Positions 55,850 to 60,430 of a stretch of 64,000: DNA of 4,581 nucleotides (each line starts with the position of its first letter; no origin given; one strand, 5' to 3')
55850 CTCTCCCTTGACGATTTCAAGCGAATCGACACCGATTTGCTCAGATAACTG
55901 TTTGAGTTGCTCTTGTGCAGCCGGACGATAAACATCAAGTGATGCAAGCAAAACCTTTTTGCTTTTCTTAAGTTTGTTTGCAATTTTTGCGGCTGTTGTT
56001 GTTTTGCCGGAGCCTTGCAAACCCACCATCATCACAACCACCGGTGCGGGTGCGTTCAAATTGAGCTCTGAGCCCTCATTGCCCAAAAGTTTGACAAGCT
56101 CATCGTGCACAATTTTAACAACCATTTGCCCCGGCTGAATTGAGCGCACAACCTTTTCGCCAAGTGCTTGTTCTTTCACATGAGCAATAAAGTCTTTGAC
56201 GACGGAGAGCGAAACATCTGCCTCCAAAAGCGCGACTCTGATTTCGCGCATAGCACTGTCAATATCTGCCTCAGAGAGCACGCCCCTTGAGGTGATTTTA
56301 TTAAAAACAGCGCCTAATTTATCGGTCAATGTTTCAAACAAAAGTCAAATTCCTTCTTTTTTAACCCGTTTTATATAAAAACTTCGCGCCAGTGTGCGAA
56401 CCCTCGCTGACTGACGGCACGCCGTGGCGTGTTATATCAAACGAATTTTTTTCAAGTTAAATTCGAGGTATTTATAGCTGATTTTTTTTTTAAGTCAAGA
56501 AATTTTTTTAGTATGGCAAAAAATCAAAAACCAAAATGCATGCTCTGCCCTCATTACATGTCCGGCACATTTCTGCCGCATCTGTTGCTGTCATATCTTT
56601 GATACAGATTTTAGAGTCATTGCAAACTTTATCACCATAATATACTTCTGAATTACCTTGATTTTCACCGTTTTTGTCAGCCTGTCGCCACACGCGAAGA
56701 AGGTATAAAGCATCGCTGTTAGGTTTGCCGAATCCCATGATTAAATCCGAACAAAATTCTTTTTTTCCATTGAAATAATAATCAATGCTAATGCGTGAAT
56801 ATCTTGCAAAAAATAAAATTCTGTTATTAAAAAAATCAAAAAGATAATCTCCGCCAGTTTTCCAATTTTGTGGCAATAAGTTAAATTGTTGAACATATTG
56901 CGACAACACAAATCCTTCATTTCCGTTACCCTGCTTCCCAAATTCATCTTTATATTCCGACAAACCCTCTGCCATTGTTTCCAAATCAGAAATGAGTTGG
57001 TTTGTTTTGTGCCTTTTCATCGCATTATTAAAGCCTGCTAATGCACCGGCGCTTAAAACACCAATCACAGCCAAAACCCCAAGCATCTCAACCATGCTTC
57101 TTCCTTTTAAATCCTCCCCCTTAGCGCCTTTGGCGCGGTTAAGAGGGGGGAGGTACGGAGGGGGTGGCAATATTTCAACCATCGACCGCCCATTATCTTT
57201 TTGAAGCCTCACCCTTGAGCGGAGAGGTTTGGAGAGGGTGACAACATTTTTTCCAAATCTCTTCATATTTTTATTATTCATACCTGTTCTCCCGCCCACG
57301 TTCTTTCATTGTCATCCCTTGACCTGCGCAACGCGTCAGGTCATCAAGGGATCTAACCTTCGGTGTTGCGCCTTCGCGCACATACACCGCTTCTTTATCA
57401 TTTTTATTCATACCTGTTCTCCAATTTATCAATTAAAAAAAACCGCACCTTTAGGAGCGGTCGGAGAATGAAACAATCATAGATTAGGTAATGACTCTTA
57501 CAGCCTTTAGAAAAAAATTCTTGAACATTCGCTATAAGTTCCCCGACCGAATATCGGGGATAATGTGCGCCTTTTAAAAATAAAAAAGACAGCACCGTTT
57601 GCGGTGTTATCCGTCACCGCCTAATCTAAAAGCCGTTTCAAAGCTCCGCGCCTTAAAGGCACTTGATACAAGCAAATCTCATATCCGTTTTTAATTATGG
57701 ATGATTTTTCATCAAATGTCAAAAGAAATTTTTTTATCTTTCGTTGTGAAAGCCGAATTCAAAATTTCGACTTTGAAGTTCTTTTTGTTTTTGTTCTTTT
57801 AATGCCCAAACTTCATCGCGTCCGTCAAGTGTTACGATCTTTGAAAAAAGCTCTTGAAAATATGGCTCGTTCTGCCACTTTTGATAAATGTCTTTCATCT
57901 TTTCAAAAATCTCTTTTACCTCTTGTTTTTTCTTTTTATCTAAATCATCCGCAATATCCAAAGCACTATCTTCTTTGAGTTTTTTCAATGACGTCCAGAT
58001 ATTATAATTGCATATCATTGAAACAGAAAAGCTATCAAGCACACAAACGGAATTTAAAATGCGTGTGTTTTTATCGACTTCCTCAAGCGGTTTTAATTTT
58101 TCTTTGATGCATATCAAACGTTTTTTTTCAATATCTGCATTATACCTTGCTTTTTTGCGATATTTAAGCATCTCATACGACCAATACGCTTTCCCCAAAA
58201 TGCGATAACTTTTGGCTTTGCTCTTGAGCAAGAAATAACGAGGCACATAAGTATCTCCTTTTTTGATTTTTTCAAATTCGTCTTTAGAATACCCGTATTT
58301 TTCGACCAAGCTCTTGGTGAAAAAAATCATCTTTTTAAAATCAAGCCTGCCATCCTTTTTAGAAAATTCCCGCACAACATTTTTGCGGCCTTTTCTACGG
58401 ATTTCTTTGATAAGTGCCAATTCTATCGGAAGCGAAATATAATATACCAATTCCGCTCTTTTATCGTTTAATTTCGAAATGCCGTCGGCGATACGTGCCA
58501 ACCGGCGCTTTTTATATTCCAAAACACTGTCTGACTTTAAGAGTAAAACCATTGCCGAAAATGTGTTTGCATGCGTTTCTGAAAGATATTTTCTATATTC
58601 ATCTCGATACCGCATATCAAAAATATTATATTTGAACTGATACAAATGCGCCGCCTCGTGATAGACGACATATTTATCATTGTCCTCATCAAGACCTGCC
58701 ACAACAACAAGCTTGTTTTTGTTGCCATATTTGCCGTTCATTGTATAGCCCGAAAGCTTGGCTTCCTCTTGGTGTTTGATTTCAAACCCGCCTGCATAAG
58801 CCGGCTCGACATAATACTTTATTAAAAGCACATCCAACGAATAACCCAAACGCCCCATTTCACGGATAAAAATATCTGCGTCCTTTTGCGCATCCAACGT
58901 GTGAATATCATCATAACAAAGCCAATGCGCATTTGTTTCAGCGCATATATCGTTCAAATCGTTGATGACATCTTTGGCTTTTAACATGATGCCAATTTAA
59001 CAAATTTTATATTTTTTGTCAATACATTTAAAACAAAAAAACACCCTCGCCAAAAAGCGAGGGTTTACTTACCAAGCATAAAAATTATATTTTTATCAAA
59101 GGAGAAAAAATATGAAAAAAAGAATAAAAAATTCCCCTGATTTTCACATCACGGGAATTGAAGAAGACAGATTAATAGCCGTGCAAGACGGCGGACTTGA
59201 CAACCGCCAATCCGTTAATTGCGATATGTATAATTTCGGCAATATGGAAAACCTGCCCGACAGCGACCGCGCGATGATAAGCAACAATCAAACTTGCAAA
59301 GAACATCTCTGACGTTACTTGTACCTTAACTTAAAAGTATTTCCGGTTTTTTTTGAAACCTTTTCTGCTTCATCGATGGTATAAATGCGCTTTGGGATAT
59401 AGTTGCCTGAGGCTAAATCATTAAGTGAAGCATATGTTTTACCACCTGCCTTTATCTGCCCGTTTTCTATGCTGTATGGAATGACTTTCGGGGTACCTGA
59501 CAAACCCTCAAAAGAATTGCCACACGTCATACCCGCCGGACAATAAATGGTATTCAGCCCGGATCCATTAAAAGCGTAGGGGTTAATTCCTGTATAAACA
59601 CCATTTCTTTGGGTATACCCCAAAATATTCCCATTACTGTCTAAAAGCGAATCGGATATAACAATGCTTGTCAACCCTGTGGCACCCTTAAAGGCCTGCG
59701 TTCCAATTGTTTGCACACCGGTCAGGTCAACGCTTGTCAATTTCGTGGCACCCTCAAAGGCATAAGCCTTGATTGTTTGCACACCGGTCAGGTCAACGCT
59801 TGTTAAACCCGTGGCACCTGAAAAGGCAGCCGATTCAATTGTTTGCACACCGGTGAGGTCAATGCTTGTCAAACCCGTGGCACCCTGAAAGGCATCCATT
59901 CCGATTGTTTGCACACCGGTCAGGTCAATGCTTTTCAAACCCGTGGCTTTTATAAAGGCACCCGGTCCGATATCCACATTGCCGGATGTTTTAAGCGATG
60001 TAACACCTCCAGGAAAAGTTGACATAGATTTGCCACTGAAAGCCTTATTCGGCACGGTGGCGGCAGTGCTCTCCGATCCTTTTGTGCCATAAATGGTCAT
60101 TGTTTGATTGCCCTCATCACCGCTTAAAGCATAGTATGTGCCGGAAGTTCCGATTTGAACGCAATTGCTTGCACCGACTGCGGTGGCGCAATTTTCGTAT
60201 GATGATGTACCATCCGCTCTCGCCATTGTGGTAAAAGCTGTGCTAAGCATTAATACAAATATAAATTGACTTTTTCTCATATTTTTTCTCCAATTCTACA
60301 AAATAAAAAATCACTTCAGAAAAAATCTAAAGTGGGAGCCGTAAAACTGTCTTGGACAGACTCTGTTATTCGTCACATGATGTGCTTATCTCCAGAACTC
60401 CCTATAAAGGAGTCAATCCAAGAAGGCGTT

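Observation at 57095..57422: Pilin-like gene 4 start region remodelled by two small insertions: an upstream MITE-like element with about 19-27-bp target duplication that creates a uORF, and a palindromic about 70-bp in-frame insert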

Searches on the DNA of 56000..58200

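Call 23: search_rna_families(source=window, start=56000, end=58200, threshold=evalue, max_evalue=1)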
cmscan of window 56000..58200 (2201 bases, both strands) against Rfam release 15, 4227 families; matches with E-value up to 1: 1.
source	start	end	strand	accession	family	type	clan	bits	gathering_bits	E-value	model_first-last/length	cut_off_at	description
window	56379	56422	-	RF01793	ffh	Gene; sRNA;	-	31.7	35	0.0016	1-52/52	no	ffh sRNA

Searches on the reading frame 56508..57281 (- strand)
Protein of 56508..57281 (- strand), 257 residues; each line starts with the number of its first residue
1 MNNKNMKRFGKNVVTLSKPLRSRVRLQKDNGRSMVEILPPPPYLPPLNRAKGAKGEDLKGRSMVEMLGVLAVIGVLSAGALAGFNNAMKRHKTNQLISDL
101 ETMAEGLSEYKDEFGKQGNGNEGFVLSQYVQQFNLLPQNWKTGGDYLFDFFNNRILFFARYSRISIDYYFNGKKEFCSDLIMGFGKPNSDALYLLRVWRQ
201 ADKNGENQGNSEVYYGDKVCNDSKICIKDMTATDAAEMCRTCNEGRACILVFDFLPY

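Call 10: find_homologous_proteins(query=window:56508-57281:-)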
Query window:56508-57281:- (257 aa): 6615 proteins with E <= 0.001 among 8000 candidates; the best 120 are listed.
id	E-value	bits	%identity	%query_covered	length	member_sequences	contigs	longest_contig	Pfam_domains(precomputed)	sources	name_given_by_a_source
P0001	4.3e-173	591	100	100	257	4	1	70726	-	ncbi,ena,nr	ncbi:MAG: hypothetical protein IJ870_02975 [Alphaproteobacteria bacterium]|nr:hypothetical protein [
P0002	4.4e-154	529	81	100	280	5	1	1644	-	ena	-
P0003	1.0e-103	364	83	77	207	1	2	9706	-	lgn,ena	-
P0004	7.2e-63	230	55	77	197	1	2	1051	-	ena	-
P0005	3.2e-47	179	48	77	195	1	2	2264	-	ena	-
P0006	9.1e-40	154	43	74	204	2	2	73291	-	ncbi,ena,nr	ncbi:MAG: type II secretion system protein [Alphaproteobacteria bacterium]|nr:type II secretion syst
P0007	1.4e-33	134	39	75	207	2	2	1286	-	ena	-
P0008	1.9e-33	134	38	74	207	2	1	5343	-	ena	-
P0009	3.2e-33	133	39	77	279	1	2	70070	-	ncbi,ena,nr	ncbi:MAG: type II secretion system protein [Alphaproteobacteria bacterium]|nr:type II secretion syst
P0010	5.7e-32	129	39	76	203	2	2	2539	-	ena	-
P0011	2.0e-30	124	36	75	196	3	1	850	-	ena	-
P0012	3.5e-29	120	36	81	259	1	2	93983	-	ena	-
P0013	3.5e-28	116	35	81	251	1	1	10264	-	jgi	-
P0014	8.0e-28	115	37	76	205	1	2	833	-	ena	-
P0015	8.7e-28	115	35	81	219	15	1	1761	-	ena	-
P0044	2.1e-23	101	33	77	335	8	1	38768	-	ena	-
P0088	1.5e-21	95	34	73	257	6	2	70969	-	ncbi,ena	-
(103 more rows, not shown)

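Call 12: find_encoding_contigs(protein=P0003, flank=5000, max_places=4)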
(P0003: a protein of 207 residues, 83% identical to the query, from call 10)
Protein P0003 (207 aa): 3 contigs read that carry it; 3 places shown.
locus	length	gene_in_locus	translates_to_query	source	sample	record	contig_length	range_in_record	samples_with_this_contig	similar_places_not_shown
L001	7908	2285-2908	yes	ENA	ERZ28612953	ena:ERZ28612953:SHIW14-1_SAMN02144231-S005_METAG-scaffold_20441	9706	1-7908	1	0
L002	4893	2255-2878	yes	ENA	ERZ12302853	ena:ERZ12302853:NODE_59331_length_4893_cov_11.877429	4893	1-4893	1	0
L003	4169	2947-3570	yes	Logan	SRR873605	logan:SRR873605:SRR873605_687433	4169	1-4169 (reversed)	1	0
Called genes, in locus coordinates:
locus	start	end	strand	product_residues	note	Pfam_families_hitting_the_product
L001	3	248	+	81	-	?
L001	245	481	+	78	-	-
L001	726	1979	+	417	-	-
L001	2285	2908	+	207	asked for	-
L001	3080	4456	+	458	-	PF02881:SRP54_N, PF06414:Zeta_toxin (weak), PF00448:SRP54, PF13401:AAA_22 (faint), PF01656:CbiA (weak), PF02978:SRP_SPB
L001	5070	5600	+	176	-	PF01782:RimM, PF05239:PRC, PF24986:PRC_RimM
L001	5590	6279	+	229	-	PF01746:tRNA_m1G_MT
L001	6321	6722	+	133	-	PF01245:Ribosomal_L19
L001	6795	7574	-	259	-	-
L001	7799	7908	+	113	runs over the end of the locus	-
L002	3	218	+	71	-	?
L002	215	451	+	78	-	-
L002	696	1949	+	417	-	-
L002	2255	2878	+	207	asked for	-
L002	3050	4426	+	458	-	PF02881:SRP54_N, PF06414:Zeta_toxin (weak), PF00448:SRP54, PF13401:AAA_22 (faint), PF01656:CbiA (weak), PF02978:SRP_SPB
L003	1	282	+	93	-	?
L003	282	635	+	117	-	-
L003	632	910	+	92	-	-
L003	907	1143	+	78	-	-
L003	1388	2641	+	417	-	-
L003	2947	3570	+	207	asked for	-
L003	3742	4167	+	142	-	?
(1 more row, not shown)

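Call 13: find_encoding_contigs(protein=P0002, flank=3000, max_places=4)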
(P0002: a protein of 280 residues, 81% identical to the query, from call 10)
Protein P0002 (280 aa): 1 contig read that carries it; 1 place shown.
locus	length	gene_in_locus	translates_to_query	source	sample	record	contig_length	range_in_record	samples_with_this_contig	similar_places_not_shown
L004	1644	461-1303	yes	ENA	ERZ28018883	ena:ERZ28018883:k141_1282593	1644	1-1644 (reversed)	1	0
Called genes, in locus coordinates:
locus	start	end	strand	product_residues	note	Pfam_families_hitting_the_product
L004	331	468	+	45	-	-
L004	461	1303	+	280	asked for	-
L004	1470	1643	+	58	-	?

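Call 14: find_encoding_contigs(protein=P0009, flank=5000, max_places=3)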
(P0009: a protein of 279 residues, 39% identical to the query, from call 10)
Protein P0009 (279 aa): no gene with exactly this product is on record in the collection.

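Call 35: find_encoding_contigs(protein=P0088, flank=10000, max_places=2)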
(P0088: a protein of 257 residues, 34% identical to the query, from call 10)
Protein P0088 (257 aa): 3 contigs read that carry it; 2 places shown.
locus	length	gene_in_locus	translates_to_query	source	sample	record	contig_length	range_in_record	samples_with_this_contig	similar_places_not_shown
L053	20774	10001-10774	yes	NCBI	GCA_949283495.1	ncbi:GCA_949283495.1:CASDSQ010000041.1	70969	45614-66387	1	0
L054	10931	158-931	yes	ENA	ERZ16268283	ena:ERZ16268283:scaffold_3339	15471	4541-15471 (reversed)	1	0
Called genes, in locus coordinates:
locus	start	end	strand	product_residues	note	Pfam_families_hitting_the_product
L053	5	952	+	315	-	PF02899:Phage_int_SAM_1, PF00589:Phage_integrase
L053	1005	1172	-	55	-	PF00471:Ribosomal_L33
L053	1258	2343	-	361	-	PF03572:Peptidase_S41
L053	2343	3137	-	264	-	PF03372:Exo_endo_phos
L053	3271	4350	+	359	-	PF05036:SPOR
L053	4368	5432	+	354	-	PF00933:Glyco_hydro_3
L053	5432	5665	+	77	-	-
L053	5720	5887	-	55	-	-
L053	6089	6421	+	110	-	PF07831:PYNP_C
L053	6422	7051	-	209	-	-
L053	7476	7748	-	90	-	-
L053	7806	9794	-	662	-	PF02518:HATPase_c, PF00204:DNA_gyraseB, PF01751:Toprim, PF00986:DNA_gyraseB_C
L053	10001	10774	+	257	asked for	-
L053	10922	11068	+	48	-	-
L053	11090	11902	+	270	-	PF00318:Ribosomal_S2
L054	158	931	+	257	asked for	-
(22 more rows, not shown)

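Call 36: find_encoding_contigs(protein=P0044, flank=10000, max_places=2)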
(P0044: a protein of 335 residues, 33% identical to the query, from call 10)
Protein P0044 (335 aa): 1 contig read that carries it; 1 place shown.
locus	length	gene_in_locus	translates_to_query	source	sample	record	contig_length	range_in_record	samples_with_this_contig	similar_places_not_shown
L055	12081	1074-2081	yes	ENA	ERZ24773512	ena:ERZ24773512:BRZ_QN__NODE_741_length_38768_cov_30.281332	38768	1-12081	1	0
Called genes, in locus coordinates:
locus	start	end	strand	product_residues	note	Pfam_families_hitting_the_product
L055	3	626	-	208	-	?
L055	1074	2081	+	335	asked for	-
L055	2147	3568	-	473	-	PF00224:PK, PF02887:PK_C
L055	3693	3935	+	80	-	PF10073:GapR_DNA-bd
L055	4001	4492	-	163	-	-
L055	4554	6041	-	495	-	PF00324:AA_permease, PF13520:AA_permease_2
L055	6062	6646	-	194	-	PF01862:PvlArgDC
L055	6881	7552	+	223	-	-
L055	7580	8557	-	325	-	PF11335:DUF3137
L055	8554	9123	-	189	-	PF04011:LemA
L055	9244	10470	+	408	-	PF07670:Gate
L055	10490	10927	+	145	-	PF02580:Tyr_Deacylase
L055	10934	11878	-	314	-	-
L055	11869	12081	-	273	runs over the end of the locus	-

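Call 40: find_encoding_contigs(protein=P0001, flank=3000, max_places=10)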
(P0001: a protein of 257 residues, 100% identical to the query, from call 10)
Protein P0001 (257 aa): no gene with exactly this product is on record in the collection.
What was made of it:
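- Tried and rejected: P0009's DNA, and therefore its RBS, could not be examined (calls 14, 40).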

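Call 79: search_solved_structures(query=A6, max_evalue=0.01)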
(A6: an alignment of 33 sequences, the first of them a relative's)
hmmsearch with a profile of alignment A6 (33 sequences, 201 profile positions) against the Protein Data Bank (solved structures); distinct sequences matched with E-value up to 0.01: 1.
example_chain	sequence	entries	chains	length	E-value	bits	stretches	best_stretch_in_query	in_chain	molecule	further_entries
1zwt_A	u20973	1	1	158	0.009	19.5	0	41-194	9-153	Major structural subunit of bundle-forming pilus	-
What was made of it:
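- On Type IV pilin / pseudopilin (class III signal peptide): The family profile against BfpA gives E=0.009 (call 79).
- Closest known: Type IVb pilins with long leaders. Same: A profile of the family weakly matches BfpA (E=0.009, call 79).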

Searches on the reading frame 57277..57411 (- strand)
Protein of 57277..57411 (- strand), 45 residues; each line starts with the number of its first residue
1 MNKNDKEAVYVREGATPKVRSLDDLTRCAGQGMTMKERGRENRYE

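Call 39: find_encoding_contigs(protein=window:57277-57411:-, flank=3000, max_places=10)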
Protein seq(45 aa) (45 aa): 4 contigs read that carry it; 3 places shown.
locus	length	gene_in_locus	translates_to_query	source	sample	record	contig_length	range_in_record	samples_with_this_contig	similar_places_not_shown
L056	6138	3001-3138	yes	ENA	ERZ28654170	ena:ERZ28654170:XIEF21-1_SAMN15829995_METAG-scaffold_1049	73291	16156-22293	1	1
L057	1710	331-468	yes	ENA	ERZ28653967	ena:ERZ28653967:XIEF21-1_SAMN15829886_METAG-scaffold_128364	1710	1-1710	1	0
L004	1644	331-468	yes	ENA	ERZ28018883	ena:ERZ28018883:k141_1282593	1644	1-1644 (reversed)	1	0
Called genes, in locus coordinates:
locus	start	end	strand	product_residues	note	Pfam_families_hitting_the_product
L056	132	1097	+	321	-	PF13855:LRR_8 (faint), PF13306:LRR_5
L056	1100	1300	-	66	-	-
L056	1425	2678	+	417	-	-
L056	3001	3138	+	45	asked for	-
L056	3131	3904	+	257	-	-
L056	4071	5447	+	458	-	PF02881:SRP54_N, PF00448:SRP54, PF06414:Zeta_toxin (weak), PF13401:AAA_22 (faint), PF01656:CbiA (weak), PF02978:SRP_SPB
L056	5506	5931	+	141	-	PF00886:Ribosomal_S16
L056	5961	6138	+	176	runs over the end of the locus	PF01782:RimM, PF05239:PRC, PF24986:PRC_RimM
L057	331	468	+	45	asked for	-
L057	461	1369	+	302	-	-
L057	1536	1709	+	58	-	?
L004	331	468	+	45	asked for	-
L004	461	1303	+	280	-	-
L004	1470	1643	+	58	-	?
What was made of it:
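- Checked: Not an assembly artefact: the same architecture appears in three further independent contigs, L056, L004 and L057 (calls 13, 39).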

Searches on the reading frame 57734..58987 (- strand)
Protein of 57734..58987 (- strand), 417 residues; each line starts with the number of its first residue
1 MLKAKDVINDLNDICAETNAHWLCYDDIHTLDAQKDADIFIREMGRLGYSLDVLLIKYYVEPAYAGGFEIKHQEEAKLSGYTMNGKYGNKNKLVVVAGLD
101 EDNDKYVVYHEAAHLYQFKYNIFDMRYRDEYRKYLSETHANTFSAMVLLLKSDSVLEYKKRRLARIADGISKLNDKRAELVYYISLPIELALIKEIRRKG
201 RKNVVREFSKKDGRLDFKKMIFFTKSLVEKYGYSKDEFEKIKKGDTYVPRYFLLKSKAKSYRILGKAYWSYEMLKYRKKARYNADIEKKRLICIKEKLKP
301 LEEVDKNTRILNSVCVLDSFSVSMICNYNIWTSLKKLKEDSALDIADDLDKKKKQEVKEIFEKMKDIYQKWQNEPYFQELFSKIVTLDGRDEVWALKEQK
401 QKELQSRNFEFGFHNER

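Call 9: search_protein_families(library=pfam, proteins=[window:57734-58987:-], max_evalue=0.01)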
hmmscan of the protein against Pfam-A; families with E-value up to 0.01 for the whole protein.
window:57734-58987:- (417 aa): 1 family
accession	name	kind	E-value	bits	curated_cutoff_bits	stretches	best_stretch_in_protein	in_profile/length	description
PF06114.19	Peptidase_M78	-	0.0044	17.2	22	0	89-153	27-90/123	IrrE N-terminal-like domain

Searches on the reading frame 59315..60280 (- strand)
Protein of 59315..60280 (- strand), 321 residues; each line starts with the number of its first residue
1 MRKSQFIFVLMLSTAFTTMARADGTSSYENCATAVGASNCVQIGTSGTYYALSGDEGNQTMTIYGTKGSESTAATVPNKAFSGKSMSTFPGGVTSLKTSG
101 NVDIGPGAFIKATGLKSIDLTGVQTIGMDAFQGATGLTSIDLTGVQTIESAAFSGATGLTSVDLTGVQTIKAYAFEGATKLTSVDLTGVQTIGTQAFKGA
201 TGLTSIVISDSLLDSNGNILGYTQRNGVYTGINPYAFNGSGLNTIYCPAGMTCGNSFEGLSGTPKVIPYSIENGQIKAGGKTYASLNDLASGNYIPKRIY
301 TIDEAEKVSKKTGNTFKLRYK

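Call 9: search_protein_families(library=pfam, proteins=[window:59315-60280:-], max_evalue=0.01)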
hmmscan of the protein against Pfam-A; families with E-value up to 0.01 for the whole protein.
window:59315-60280:- (321 aa): 2 families
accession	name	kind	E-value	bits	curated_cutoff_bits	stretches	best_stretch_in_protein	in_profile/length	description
PF13306.12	LRR_5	-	1.5e-20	73.9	27.7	1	103-213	2-113/127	BspA type Leucine rich repeat region (6 copies)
PF13855.12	LRR_8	-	7.1e-08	32.5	27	0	122-166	12-58/61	Leucine rich repeat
